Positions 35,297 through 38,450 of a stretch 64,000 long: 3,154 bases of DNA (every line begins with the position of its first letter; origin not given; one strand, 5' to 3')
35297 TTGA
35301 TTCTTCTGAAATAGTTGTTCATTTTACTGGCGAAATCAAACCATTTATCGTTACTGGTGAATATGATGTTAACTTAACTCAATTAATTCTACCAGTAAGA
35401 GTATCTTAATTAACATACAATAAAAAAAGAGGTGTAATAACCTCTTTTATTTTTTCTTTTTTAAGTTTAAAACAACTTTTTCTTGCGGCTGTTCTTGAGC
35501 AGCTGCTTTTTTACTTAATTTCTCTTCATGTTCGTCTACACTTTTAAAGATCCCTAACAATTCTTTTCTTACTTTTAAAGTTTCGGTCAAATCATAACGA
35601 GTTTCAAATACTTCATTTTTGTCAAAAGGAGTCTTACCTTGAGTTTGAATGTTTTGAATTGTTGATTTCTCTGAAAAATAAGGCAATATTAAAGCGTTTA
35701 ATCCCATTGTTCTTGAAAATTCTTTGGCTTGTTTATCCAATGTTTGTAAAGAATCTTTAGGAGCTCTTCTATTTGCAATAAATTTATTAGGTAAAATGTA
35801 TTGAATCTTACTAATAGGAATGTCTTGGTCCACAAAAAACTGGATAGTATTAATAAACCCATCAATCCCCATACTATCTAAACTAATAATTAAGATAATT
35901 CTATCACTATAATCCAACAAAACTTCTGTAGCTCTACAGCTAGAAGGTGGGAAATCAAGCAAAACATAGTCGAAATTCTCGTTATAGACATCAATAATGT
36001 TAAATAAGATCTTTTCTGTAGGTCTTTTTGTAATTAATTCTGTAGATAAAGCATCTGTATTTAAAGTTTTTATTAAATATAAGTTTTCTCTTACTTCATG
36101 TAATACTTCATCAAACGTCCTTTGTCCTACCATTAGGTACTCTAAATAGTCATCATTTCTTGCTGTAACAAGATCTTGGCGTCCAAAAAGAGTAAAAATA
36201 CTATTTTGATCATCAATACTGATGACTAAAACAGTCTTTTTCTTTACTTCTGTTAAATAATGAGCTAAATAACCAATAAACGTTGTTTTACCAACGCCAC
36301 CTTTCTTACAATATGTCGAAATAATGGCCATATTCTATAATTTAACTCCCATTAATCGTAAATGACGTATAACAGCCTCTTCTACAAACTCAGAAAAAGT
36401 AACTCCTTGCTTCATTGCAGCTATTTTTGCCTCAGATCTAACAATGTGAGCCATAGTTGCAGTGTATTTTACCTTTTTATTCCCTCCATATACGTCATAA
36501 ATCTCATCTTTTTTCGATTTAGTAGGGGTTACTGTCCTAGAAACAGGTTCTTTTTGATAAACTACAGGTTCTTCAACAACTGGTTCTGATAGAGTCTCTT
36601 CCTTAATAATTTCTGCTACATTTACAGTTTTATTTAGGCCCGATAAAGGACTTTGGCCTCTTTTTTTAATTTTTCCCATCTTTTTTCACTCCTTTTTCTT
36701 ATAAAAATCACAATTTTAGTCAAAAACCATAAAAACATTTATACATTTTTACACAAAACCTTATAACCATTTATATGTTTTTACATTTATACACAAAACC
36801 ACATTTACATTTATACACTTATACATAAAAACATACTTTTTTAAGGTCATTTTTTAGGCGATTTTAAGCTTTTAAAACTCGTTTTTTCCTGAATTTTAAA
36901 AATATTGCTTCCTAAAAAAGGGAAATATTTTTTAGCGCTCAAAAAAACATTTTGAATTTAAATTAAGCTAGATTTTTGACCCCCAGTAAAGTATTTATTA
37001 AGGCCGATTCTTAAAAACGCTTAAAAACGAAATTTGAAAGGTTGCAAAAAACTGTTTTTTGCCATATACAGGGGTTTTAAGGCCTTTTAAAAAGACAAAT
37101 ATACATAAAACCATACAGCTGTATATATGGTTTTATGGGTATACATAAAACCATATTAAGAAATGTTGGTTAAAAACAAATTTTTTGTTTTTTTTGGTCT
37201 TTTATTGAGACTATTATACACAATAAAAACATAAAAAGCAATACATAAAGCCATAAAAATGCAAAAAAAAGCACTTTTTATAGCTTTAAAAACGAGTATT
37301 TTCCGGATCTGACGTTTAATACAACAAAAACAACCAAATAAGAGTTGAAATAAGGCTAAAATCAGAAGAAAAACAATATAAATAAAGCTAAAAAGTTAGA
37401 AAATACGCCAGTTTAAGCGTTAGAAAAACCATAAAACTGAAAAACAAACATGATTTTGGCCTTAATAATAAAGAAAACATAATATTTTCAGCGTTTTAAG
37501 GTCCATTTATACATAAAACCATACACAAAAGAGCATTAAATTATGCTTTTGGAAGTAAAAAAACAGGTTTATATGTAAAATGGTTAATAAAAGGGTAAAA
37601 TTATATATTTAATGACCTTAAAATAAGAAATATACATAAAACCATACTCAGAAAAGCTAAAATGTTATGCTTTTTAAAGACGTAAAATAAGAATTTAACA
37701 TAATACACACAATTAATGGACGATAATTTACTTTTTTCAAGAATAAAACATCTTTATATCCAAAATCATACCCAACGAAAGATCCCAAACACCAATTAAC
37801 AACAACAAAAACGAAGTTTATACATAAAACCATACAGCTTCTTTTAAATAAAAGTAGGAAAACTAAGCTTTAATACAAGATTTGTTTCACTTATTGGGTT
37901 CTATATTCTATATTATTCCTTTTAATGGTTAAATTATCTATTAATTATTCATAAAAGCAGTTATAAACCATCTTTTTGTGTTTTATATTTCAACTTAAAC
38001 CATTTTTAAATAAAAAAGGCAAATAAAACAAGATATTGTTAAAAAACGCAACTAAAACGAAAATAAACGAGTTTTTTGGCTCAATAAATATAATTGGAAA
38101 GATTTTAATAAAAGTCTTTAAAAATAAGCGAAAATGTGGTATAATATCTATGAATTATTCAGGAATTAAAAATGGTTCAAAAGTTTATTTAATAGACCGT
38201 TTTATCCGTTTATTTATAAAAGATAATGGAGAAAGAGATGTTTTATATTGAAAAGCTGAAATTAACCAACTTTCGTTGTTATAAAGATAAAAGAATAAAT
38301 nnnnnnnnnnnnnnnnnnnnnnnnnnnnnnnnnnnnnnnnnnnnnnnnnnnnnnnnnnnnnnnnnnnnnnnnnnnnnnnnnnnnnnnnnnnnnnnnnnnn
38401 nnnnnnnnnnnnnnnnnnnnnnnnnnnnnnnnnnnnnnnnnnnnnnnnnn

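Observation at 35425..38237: Plasmid-type ParA + RHH partition module and 1.5-kb iteron island between dnaN and recF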

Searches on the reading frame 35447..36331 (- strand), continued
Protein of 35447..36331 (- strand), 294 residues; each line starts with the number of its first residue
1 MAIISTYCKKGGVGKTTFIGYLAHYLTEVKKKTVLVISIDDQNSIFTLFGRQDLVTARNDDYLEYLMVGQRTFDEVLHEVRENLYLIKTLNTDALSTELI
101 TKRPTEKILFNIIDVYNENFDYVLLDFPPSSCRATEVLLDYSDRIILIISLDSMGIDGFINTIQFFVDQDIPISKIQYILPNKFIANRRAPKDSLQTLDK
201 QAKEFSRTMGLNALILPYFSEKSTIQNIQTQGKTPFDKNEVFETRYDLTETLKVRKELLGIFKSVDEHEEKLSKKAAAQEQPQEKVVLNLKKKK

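Call 80: find_related_loci(query=A1, collection=viral_contigs, flank=6000)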
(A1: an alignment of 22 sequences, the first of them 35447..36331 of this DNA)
Query A1 (294 aa) in viral_contigs; peptide patterns used: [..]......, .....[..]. (x = any residue, [..] = any of these).
93 stretches matched a pattern, but none encodes a relative of the query by tblastn (E <= 1e-3).

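Call 82: list_cluster_members(proteins=[P0089, P0092, P0014, P0008, P0030, P0206, P0238])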
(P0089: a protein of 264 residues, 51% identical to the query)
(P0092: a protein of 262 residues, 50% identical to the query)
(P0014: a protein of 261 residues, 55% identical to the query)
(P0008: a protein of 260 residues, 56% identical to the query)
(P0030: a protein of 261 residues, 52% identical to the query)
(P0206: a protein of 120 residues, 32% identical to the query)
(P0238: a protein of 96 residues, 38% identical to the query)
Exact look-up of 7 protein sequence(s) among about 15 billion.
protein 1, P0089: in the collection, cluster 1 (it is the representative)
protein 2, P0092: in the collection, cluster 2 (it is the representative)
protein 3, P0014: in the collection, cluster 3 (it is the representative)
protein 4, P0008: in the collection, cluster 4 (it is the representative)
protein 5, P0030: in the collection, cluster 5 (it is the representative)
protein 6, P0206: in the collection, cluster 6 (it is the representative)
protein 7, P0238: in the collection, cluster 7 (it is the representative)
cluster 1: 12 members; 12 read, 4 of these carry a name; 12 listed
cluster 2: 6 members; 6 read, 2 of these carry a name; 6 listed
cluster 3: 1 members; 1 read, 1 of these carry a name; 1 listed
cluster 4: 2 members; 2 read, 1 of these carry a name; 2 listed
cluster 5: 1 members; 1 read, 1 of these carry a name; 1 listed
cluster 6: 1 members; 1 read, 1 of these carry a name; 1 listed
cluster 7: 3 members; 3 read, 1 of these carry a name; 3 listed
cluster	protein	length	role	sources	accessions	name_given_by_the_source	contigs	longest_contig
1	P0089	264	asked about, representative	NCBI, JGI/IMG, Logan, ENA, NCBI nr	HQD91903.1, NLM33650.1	MAG: ParA family protein [Acholeplasmataceae bacterium] | ParA family protein [Acholeplasmataceae bacterium]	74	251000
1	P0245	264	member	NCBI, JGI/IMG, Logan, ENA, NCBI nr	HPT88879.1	MAG TPA: ParA family protein [Bacilli bacterium] | ParA family protein [Bacilli bacterium]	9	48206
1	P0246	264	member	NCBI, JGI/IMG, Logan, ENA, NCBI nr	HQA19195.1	MAG TPA: ParA family protein [Bacilli bacterium] | ParA family protein [Bacilli bacterium]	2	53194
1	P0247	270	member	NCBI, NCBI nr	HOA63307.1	MAG TPA: ParA family protein, partial [Bacilli bacterium] | ParA family protein [Bacilli bacterium]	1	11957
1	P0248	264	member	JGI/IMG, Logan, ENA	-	-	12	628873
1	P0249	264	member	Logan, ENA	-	-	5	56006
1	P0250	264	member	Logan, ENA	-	-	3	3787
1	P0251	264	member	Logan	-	-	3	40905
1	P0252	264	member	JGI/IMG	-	-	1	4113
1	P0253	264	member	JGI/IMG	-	-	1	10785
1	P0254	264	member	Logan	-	-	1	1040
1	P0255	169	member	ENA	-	-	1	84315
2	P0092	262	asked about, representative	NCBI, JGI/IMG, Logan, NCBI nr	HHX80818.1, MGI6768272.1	MAG TPA: ParA family protein [Acholeplasmataceae bacterium] | chromosome partitioning protein | ParA family protein [Acholeplasmataceae bacterium]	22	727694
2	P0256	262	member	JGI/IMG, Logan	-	chromosome partitioning protein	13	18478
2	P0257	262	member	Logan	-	-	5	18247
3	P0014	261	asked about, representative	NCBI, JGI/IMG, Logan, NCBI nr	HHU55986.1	MAG TPA: ParA family protein [Acholeplasmataceae bacterium] | ParA family protein [Acholeplasmataceae bacterium]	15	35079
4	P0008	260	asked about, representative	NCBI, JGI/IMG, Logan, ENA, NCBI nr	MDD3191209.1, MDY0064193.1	MAG: ParA family protein [Bacilli bacterium] | chromosome partitioning protein | ParA family protein [Bacilli bacterium]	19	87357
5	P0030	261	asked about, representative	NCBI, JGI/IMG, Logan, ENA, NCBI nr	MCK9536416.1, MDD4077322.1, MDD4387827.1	MAG: ParA family protein [Bacilli bacterium] | ParA family protein [Bacilli bacterium]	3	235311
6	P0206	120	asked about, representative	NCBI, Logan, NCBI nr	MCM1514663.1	MAG: hypothetical protein NC090_06705 [Anaeroplasma bactoclasticum] | hypothetical protein [Anaeroplasma bactoclasticum]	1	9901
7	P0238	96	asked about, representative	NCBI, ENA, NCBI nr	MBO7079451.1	MAG: hypothetical protein J6W64_06550 [Bacilli bacterium] | hypothetical protein [Bacilli bacterium]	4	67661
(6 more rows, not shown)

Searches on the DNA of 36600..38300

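Call 55: search_rna_families(source=window, start=36600, end=38300, threshold=evalue, max_evalue=5)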
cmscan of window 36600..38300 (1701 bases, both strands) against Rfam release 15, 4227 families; matches with E-value up to 5: 10.
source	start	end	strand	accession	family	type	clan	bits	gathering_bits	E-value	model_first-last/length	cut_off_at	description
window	37084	37177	+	RF00139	SNORA72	Gene; snRNA; snoRNA; HACA-box;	-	30.6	43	0.023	1-132/132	no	Small nucleolar RNA SNORA72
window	37088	37158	-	RF04217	mir-297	Gene; miRNA;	-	19.8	90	2.6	1-71/71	no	mir-297 microRNA precursor family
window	36609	36665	+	RF00057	RyhB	Gene; sRNA;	-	19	55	1.9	1-67/67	no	RyhB RNA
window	37428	37502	-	RF04060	mir-703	Gene; miRNA;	-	18.6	88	3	1-67/67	no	mir-703 microRNA precursor family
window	37443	37517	-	RF03603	mir-4899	Gene; miRNA;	-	18.5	85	2.7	1-87/87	no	mir-4899 microRNA precursor family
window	37162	37240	-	RF00561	SNORA40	Gene; snRNA; snoRNA; HACA-box;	-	18.3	51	4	1-128/128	no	Small nucleolar RNA SNORA40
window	37001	37085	+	RF01422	snoR116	Gene; snRNA; snoRNA; CD-box;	-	17.9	47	3.5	1-86/86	no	small nucleolar RNA snoR116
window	37098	37143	-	RF03796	mir-5984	Gene; miRNA;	-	17.7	95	4.3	1-74/74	no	mir-5984 microRNA precursor family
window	36899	36925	+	RF02929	algC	Cis-reg;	-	17.3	33.8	3.3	1-52/52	no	algC RNA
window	36838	36902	-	RF02792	sRNA162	Gene; antisense;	-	17.2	78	4.3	109-173/190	no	Archaeal Small RNA 162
